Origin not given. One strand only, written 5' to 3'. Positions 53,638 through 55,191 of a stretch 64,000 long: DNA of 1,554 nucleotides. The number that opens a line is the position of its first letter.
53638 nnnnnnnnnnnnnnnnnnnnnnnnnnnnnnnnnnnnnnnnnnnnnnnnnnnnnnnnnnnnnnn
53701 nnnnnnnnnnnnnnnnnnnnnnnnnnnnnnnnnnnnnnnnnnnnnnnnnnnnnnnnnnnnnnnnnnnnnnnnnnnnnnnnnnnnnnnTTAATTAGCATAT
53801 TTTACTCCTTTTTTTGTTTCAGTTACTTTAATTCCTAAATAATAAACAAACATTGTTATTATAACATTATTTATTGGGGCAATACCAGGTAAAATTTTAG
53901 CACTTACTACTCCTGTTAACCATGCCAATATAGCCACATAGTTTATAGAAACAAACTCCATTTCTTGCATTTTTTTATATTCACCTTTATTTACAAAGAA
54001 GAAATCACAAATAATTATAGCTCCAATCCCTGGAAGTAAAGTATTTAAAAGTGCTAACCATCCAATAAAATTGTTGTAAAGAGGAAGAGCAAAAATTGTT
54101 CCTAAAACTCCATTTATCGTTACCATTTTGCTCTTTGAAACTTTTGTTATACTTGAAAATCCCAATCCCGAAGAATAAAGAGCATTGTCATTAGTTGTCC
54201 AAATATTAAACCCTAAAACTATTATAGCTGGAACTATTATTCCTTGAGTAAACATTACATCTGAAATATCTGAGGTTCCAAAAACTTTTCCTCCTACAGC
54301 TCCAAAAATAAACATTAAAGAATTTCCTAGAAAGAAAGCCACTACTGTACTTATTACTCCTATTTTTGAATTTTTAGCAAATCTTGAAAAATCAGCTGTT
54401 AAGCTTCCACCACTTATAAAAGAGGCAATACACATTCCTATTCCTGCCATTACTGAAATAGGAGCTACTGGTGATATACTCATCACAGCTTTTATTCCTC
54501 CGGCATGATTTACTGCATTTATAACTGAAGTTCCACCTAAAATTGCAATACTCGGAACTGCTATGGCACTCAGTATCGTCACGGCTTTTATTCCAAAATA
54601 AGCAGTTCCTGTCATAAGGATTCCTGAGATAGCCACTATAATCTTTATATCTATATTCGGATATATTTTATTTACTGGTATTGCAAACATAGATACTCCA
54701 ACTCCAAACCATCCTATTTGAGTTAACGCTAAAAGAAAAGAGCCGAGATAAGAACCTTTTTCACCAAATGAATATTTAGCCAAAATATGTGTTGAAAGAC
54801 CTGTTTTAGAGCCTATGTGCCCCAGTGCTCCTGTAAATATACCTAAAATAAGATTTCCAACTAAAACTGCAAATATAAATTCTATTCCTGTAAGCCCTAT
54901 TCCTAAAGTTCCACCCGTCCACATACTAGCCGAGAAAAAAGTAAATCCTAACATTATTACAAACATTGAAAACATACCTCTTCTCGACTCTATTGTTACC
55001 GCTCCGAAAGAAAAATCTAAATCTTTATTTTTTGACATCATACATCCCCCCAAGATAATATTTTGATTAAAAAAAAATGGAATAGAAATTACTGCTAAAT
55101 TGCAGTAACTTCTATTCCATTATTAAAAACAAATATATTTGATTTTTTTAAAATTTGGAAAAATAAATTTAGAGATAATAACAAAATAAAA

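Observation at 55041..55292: codBA leader: SD-led 45-codon ORF whose stop codon sits in the loop of a 20-bp terminator - candidate ribosome-mediated (pyrBI-style) attenuator or hidden small membrane peptide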

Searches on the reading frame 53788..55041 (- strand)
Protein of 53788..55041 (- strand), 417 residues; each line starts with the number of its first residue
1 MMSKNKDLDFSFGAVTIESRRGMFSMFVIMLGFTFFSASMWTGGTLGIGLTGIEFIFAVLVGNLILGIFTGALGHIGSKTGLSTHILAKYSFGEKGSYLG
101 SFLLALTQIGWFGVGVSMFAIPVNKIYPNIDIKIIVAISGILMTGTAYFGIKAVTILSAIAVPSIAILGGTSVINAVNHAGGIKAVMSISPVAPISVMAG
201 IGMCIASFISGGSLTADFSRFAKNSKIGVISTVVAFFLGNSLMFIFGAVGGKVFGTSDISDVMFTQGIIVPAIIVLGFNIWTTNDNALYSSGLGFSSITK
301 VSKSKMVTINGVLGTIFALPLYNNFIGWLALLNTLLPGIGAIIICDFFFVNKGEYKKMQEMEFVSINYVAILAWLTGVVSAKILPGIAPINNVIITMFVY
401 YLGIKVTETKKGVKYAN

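Call 6: search_protein_families(library=pfam, proteins=[window:53788-55041:-])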
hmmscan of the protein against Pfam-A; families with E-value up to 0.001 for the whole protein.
window:53788-55041:- (417 aa): 1 family
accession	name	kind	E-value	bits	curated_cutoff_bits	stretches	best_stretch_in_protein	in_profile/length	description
PF02133.21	Transp_cyt_pur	-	2.4e-44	152.3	23.5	1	15-385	2-417/440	Permease for cytosine/purines, uracil, thiamine, allantoin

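Call 8: find_related_loci(query=window:53788-55041:-, collection=genome_contigs, flank=3000)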
Query window:53788-55041:- (417 aa) in genome_contigs; peptide patterns used: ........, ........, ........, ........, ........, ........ (x = any residue, [..] = any of these).
103 stretches matched a pattern; 50 encode a relative of the query (tblastn E <= 1e-3); 50 distinct loci.
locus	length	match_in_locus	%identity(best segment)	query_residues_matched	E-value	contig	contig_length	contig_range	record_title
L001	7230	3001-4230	79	2-412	0e+0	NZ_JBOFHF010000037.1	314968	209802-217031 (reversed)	MAG: Cetobacterium sp. isolate WFFMC_MAG_053 k139_5398_flag=0_multi=35.4173_len=314968, whole genome shotgun sequence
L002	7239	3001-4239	68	4-417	0e+0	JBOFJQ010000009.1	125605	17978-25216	MAG: Fusobacteriaceae bacterium isolate WFFMC_MAG_388 k139_40127_flag=0_multi=13.9662_len=125605, whole genome shotgun s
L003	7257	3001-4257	59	2-417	5e-160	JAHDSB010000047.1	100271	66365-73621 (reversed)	MAG: Clostridia bacterium isolate SV3-B14.1 k141_71242, whole genome shotgun sequence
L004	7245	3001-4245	60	1-417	1e-158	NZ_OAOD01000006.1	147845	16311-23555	Clostridium peptidivorans isolate src2, whole genome shotgun sequence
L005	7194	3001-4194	61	2-400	5e-158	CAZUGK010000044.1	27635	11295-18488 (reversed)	MAG TPA_asm: uncultured Clostridiaceae bacterium isolate binchicken_co104_9 genome assembly, contig: NODE_1314_length_27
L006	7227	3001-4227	60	1-410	1e-157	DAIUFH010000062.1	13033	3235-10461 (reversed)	MAG TPA_asm: Tissierella sp. isolate CTOTU40462 NODE_3284_length_13033_cov_6.869394, whole genome shotgun sequence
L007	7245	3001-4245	59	1-417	2e-157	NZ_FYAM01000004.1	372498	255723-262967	Clostridium sp. BSD9I1, whole genome shotgun sequence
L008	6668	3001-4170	63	1-391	2e-154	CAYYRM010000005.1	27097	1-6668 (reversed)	MAG TPA_asm: uncultured Eubacteriales bacterium isolate binchicken_co168_205 genome assembly, contig: NODE_3094_length_2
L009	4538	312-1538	60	2-408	2e-156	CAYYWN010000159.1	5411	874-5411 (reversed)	MAG TPA_asm: uncultured Clostridium sp. isolate SRP302447_co2_233 genome assembly, contig: NODE_43228_length_5411_cov_6.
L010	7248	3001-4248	59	1-413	2e-153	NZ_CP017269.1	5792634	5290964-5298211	Geosporobacter ferrireducens strain IRF9 chromosome, complete genome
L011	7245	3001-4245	57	2-414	2e-152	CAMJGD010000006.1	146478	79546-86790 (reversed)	MAG: uncultured Clostridiaceae bacterium isolate SRR12377477_bin.18_metawrap_v1.3_MAG genome assembly, contig: SRR123774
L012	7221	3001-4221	59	4-411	5e-150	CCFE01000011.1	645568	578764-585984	Bacillus rubiinfantis genome assembly., contig: contig00011, whole genome shotgun sequence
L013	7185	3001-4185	62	1-396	5e-149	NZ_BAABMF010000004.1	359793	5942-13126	Clostridium sediminicola strain SH18-2 sequence004, whole genome shotgun sequence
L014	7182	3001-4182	59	3-396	6e-148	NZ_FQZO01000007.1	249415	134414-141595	Clostridium amylolyticum strain DSM 21864, whole genome shotgun sequence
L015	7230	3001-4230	59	4-417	1e-146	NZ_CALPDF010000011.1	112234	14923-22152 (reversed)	Neobacillus muris strain DSM 110989 NODE_11_length_112234_cov_145.447114, whole genome shotgun sequence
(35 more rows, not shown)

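Call 13: find_related_loci(query=window:53788-55041:-, collection=metagenome_contigs, flank=2500)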
Query window:53788-55041:- (417 aa) in metagenome_contigs; peptide patterns used: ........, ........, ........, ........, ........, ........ (x = any residue, [..] = any of these).
102 stretches matched a pattern; 18 encode a relative of the query (tblastn E <= 1e-3); 18 distinct loci.
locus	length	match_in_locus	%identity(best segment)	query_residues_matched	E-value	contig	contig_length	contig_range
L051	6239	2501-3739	67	1-414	0e+0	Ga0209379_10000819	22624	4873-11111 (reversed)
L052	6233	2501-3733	58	3-414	1e-159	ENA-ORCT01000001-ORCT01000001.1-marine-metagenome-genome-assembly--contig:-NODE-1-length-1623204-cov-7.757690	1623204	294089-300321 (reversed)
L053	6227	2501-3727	60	1-410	4e-158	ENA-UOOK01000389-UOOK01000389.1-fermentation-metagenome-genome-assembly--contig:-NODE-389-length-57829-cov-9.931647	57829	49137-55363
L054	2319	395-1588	52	7-400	2e-127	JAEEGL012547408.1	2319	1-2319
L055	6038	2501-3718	51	6-406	2e-117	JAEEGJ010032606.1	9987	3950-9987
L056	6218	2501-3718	51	6-406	1e-117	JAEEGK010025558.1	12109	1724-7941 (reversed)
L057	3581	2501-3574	55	6-356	7e-116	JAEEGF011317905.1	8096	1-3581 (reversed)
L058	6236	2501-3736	49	2-403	8e-105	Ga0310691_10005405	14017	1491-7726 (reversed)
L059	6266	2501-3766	48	2-412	4e-105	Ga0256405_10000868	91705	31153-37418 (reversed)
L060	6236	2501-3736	49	2-403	8e-105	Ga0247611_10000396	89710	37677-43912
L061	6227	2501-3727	48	4-403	4e-103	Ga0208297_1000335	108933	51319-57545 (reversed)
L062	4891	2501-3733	50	2-403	1e-102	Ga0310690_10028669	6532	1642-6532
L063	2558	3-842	57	135-417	2e-95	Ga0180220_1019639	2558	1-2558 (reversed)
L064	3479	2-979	48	86-406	1e-83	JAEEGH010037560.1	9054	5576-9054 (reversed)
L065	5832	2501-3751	48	1-408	4e-105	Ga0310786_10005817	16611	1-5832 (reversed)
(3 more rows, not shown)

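Call 49: search_dna_similar(query=window:53788-55041:-, collection=plasmids, mode=protein, max_rows=15)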
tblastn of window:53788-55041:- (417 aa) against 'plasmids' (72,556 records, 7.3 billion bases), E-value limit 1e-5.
Records with a match: 277; places in all: 301; records where one place covers at least 80% of the query: 162.
Best place of each record, by identity: <60% 277.
By first word of the organism name: Escherichia 91; Arsenophonus 22; Enterobacter 20; Pantoea 19; Lactiplantibacillus 15; Klebsiella 12; Sodalis 9; Roseibium 7; Vibrio 5; Parageobacillus 5; and 44 more.
By predicted mobility (MOB-suite, as given by PLSDB): conjugative 118; non-mobilizable 113; mobilizable 46.
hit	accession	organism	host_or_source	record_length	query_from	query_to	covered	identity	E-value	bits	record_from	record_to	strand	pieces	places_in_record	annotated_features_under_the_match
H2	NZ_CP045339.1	Vibrio sp. THAF190c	pure culture,Surface of a polyethylene ...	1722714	7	394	93%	57.0%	2e-124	403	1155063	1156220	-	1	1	none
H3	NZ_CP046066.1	Vibrio sp. THAF191d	pure culture,Surface of a polyethylene ...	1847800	5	394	94%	56.4%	6e-120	390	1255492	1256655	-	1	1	none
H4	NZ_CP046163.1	Vibrio sp. THAF191c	pure culture,Surface of a polyethylene ...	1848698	5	394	94%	56.4%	6e-120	390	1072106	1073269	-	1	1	none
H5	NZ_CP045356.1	Vibrio sp. THAF64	pure culture,Surface of a sandy ...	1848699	5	394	94%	56.4%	6e-120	390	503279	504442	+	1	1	none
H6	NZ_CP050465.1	Vibrio campbellii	single cell,seawater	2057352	7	394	93%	55.9%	6e-125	405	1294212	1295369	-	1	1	none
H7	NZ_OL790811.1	Proteus mirabilis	-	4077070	5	394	94%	55.6%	1e-125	407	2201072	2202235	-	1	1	none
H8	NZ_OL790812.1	Proteus mirabilis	-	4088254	5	394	94%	55.6%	1e-125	407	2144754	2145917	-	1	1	none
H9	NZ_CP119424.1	Photobacterium sp. DA100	-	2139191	2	394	94%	54.5%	2e-114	374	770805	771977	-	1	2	none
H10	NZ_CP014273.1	Escherichia coli K-12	cell culture,laboratory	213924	5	394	94%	54.6%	7e-121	394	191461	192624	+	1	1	codB: cytosine permease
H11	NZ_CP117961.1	Escherichia coli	Homo sapiens,pure cell culture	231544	5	394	94%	54.6%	7e-121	394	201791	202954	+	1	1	codB: cytosine permease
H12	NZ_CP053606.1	Escherichia coli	cell culture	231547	5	394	94%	54.6%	7e-121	394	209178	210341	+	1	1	codB: cytosine permease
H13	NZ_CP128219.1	Escherichia coli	Cell Culture,Laboratory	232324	5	394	94%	54.6%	7e-121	394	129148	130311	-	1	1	codB: cytosine permease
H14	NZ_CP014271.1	Escherichia coli K-12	cell culture,laboratory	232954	5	394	94%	54.6%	7e-121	394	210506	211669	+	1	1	codB: cytosine permease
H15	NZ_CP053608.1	Escherichia coli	-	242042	5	394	94%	54.6%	7e-121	394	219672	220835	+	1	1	codB: cytosine permease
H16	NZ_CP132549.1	Escherichia coli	cell culture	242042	5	394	94%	54.6%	7e-121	394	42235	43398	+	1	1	codB: cytosine permease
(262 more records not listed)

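Call 50: find_homologous_proteins(query=window:53788-55041:-, max_evalue=1e-100)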
Query window:53788-55041:- (417 aa): 3592 proteins with E <= 1e-100 among 8000 candidates; the best 120 are listed.
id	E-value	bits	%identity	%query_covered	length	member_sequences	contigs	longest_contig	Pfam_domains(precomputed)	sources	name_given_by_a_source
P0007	1.7e-256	869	100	100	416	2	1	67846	PF02133.22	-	-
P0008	2.5e-236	802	90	100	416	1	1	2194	PF02133.22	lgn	-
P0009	1.1e-221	754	84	100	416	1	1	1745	PF02133.22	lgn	-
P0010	1.2e-212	725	81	100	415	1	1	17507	PF02133.22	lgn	-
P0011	1.3e-208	711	79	100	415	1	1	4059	PF02133.22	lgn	-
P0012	4.0e-206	703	79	98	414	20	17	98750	PF02133.22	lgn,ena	-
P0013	9.2e-184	629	69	100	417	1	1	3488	PF02133.22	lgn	-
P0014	1.4e-183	629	71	99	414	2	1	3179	PF02133.22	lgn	-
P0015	2.5e-183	628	70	100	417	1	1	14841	PF02133.22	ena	-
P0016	3.7e-183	627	70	100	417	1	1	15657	PF02133.22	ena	-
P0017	1.0e-182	626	69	100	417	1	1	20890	PF02133.22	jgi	jgi:cytosine permease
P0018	2.5e-182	625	69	100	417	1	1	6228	PF02133.22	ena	-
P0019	4.3e-182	624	72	96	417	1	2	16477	PF02133.22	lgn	-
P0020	4.4e-182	624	69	100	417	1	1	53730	PF02133.22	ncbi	-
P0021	1.3e-181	622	69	100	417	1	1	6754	PF02133.22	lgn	-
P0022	1.6e-174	599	69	97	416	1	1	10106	PF02133.22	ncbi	-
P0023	9.4e-174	596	68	99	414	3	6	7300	PF02133.22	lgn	-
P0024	5.7e-173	594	68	99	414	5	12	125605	PF02133.22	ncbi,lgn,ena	ncbi:MAG: cytosine permease [Fusobacteriaceae bacterium]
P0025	7.3e-172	590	66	99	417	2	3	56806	PF02133.22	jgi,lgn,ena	-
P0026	8.4e-169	580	69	98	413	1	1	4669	PF02133.22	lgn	-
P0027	2.2e-164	566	66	95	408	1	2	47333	PF02133.22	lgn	-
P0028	2.8e-156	539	64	96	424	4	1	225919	PF02133.22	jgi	jgi:cytosine permease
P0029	4.5e-156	538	62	98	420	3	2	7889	PF02133.22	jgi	-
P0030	1.7e-155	536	62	98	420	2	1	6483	PF02133.22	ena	-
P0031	9.1e-155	534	61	99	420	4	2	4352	PF02133.22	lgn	-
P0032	1.2e-154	533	59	98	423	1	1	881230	PF02133.22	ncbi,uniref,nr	ncbi:cytosine permease [Clostridium sp. Marseille-Q2269]|uniref:cytosine permease n=1 Tax=Clostridiu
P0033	1.5e-154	533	59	98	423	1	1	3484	PF02133.22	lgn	-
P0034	1.0e-153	530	60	100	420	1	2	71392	PF02133.22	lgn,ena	-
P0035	2.1e-153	529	61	96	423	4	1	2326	PF02133.22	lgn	-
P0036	3.5e-153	529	60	98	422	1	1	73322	PF02133.22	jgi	jgi:cytosine permease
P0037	5.2e-153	528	63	94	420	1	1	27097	PF02133.22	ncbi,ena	-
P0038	7.0e-153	528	61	98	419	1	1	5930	PF02133.22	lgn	-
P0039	2.5e-152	526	60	98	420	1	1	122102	PF02133.22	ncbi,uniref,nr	ncbi:cytosine permease [Abyssisolibacter fermentans]|uniref:cytosine permease n=1 Tax=Abyssisolibact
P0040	2.6e-152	526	61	98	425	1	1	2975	PF02133.22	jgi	jgi:cytosine permease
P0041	3.7e-152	525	59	100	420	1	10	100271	PF02133.22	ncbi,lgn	-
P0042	5.2e-152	525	62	95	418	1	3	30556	PF02133.22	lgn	-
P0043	7.1e-152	524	61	98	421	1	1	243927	PF02133.22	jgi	jgi:cytosine permease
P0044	7.8e-152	524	61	94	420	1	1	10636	PF02133.22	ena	-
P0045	9.3e-152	524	62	96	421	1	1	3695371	PF02133.22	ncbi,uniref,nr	ncbi:cytosine permease [Alkalicella caledoniensis]|uniref:Cytosine permease n=1 Tax=Alkalicella cale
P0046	1.4e-151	523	59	97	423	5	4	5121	PF02133.22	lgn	-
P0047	1.6e-151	523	60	98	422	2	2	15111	PF02133.22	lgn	-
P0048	1.8e-151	523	59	100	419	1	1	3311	PF02133.22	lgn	-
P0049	2.4e-151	523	60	96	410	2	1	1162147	PF02133.22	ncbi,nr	ncbi:cytosine permease [Prolixibacteraceae bacterium JC049]|nr:cytosine permease [Prolixibacteraceae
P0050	4.9e-151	522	62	94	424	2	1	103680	PF02133.22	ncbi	-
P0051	8.6e-151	521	59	98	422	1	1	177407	PF02133.22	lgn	-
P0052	1.6e-150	520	59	99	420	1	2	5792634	PF02133.22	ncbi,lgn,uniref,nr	ncbi:cytosine permease [Geosporobacter ferrireducens]|uniref:Cytosine permease n=1 Tax=Geosporobacte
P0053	3.5e-150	519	57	99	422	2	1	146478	PF02133.22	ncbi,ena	-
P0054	5.3e-150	518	59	99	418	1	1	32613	PF02133.22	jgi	jgi:cytosine permease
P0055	6.4e-150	518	61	99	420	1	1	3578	PF02133.22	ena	-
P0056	6.5e-150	518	60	96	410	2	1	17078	PF02133.22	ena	-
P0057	6.9e-150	518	60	98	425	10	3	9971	PF02133.22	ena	-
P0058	7.4e-150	518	59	99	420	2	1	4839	PF02133.22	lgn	-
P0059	8.0e-150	518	59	100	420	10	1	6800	PF02133.22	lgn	-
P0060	1.1e-149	517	60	98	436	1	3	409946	PF02133.22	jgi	jgi:cytosine permease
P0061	1.3e-149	517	61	98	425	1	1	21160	PF02133.22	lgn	-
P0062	1.8e-149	516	58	98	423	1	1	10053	PF02133.22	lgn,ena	-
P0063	1.8e-149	516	62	93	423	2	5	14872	PF02133.22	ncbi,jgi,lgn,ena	-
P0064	1.8e-149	516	61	96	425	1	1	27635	PF02133.22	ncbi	-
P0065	2.8e-149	516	59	98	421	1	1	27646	PF02133.22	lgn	-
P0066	3.7e-149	515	61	94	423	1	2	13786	PF02133.22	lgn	-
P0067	3.8e-149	515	60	98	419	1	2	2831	PF02133.22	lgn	-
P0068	4.4e-149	515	60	99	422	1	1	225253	PF02133.22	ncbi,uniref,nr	ncbi:cytosine permease [Aquibacillus salsiterrae]|uniref:Cytosine permease n=1 Tax=Aquibacillus sals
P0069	6.2e-149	515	56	99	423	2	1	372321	PF02133.22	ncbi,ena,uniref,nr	ncbi:cytosine permease [Clostridium sp. MSJ-4]|uniref:Cytosine permease n=1 Tax=Clostridium simiarum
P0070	6.7e-149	515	61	94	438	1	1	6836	PF02133.22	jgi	jgi:cytosine permease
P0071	7.6e-149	514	59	99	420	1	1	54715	PF02133.22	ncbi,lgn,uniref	ncbi:cytosine permease [Clostridium sp.]|uniref:cytosine permease n=1 Tax=Clostridium sp. TaxID=1506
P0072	8.0e-149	514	59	96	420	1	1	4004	PF02133.22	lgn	-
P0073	9.6e-149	514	61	94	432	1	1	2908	PF02133.22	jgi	jgi:cytosine permease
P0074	2.1e-148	513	60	99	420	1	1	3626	PF02133.22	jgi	jgi:cytosine permease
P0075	2.4e-148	513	61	94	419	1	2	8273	PF02133.22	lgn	-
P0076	2.8e-148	513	60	97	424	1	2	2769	PF02133.22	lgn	-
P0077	5.2e-148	512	60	94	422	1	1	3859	PF02133.22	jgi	jgi:cytosine permease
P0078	8.6e-148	511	58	98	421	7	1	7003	PF02133.22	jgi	-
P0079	8.8e-148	511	60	96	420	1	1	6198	PF02133.22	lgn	-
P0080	1.0e-147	511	59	96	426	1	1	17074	PF02133.22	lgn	-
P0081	1.1e-147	511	62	96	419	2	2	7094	PF02133.22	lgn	-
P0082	1.7e-147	510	60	98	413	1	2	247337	PF02133.22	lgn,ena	-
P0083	1.8e-147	510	58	99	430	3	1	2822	PF02133.22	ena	-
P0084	1.9e-147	510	57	100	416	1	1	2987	PF02133.22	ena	-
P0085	2.1e-147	510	62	94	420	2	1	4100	PF02133.22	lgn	-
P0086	3.9e-147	509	60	96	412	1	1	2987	PF02133.22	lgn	-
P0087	4.7e-147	509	58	97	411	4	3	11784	PF02133.22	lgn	-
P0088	5.1e-147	508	59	93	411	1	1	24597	PF02133.22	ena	-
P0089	5.9e-147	508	59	99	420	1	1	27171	PF02133.22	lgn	-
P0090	6.8e-147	508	59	97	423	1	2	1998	PF02133.22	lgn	-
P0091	7.2e-147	508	58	99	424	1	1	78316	PF02133.22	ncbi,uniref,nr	ncbi:cytosine permease [Bacillus sp. M6-12]|uniref:cytosine permease n=1 Tax=Bacillus sp. M6-12 TaxI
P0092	7.6e-147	508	60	96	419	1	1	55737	PF02133.22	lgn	-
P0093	7.8e-147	508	59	93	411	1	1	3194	PF02133.22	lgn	-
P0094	8.3e-147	508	59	96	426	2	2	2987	PF02133.22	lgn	-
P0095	8.5e-147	508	60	96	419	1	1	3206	PF02133.22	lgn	-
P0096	8.5e-147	508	59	98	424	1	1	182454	PF02133.22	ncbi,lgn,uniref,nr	ncbi:cytosine permease [Natronincola ferrireducens]|uniref:Cytosine permease n=1 Tax=Natronincola fe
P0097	1.2e-146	507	59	98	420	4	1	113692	PF02133.22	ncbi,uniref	ncbi:cytosine permease [Clostridium sp.]|uniref:cytosine permease n=1 Tax=Clostridium sp. TaxID=1506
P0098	1.3e-146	507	58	99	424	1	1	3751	PF02133.22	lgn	-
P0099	1.4e-146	507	59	96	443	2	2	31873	PF02133.22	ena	-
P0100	1.9e-146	507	60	96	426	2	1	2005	PF02133.22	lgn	-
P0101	1.9e-146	507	58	97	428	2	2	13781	PF02133.22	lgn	-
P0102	1.9e-146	506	59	98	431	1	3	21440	PF02133.22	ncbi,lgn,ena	-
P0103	2.0e-146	506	57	100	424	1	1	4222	PF02133.22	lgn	-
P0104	2.3e-146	506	59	93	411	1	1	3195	PF02133.22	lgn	-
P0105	2.8e-146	506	59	96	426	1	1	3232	PF02133.22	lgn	-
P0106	4.0e-146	505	60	96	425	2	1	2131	PF02133.22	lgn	-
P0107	5.2e-146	505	59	97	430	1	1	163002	PF02133.22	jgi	jgi:cytosine permease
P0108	6.2e-146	505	58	98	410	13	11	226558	PF02133.22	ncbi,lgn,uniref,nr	ncbi:cytosine permease [Aneurinibacillus aneurinilyticus]|uniref:Cytosine permease n=2 Tax=Aneurinib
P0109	7.7e-146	505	61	96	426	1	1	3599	PF02133.22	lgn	-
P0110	9.1e-146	504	58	99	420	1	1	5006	PF02133.22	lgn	-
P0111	1.2e-145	504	58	97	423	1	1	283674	PF02133.22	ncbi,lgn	-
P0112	1.4e-145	504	58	98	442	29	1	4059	PF02133.22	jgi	jgi:cytosine permease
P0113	1.5e-145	504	60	99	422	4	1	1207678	PF02133.22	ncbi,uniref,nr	ncbi:cytosine permease [Clostridium sp. MSJ-11]|uniref:Cytosine permease n=1 Tax=Clostridium mobile 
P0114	1.7e-145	503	58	99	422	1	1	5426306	PF02133.22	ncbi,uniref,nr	ncbi:cytosine permease [Litchfieldia alkalitelluris]|uniref:cytosine permease n=1 Tax=Litchfieldia a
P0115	1.8e-145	503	57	98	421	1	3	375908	PF02133.22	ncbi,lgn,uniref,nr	ncbi:cytosine permease [Litchfieldia salsa]|uniref:Cytosine permease n=1 Tax=Litchfieldia salsa TaxI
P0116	1.8e-145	503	57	99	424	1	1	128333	PF02133.22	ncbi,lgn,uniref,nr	ncbi:cytosine permease [Peribacillus saganii]|uniref:Cytosine permease n=1 Tax=Peribacillus saganii 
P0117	1.8e-145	503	57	99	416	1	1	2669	PF02133.22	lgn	-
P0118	1.9e-145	503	57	99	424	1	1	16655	PF02133.22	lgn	-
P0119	1.9e-145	503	59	96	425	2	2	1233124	PF02133.22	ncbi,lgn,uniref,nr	ncbi:cytosine permease [Rubeoparvulum massiliense]|uniref:cytosine permease n=1 Tax=Rubeoparvulum ma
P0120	2.0e-145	503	58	99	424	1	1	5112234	PF02133.22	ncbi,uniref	ncbi:cytosine permease [Peribacillus sp. SCS-155]|uniref:cytosine permease n=1 Tax=Peribacillus sedi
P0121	2.2e-145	503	57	99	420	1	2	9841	PF02133.22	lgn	-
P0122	2.4e-145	503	59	98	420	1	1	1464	PF02133.22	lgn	-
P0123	2.9e-145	503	58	99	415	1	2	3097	PF02133.22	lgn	-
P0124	3.2e-145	502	58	98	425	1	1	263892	PF02133.22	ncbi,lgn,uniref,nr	ncbi:cytosine permease [Bacillus piscicola]|uniref:cytosine permease n=1 Tax=Bacillus piscicola TaxI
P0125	3.3e-145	502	60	96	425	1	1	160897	PF02133.22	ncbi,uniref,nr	ncbi:cytosine permease [Mesobacillus campisalis]|uniref:Cytosine permease n=1 Tax=Mesobacillus campi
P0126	3.5e-145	502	58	98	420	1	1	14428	PF02133.22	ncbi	ncbi:MAG: cytosine permease [Cellulosilyticaceae bacterium]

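Call 52: find_encoding_contigs(protein=P0010, flank=1500, max_places=2)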
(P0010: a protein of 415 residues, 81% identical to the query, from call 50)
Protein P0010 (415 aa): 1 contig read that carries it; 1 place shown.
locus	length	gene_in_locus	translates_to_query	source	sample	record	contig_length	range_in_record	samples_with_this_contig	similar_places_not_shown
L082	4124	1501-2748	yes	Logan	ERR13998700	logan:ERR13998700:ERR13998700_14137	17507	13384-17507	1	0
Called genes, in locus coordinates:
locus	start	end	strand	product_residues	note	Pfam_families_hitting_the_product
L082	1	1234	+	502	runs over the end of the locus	-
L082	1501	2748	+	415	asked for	PF02133:Transp_cyt_pur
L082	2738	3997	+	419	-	PF07969:Amidohydro_3, PF01979:Amidohydro_1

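Call 53: find_encoding_contigs(protein=P0020, flank=1500, max_places=2)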
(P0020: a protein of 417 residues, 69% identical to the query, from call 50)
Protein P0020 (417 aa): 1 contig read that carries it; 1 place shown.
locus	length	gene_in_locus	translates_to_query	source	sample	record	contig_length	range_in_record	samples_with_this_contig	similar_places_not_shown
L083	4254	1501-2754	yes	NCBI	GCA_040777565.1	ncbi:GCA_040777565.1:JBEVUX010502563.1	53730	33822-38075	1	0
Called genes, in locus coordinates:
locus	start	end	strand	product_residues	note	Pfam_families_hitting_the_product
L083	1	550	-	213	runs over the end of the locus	-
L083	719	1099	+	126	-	-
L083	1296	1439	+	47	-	-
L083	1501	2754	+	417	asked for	PF02133:Transp_cyt_pur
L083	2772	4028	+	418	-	PF07969:Amidohydro_3, PF01979:Amidohydro_1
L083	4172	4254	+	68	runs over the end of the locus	-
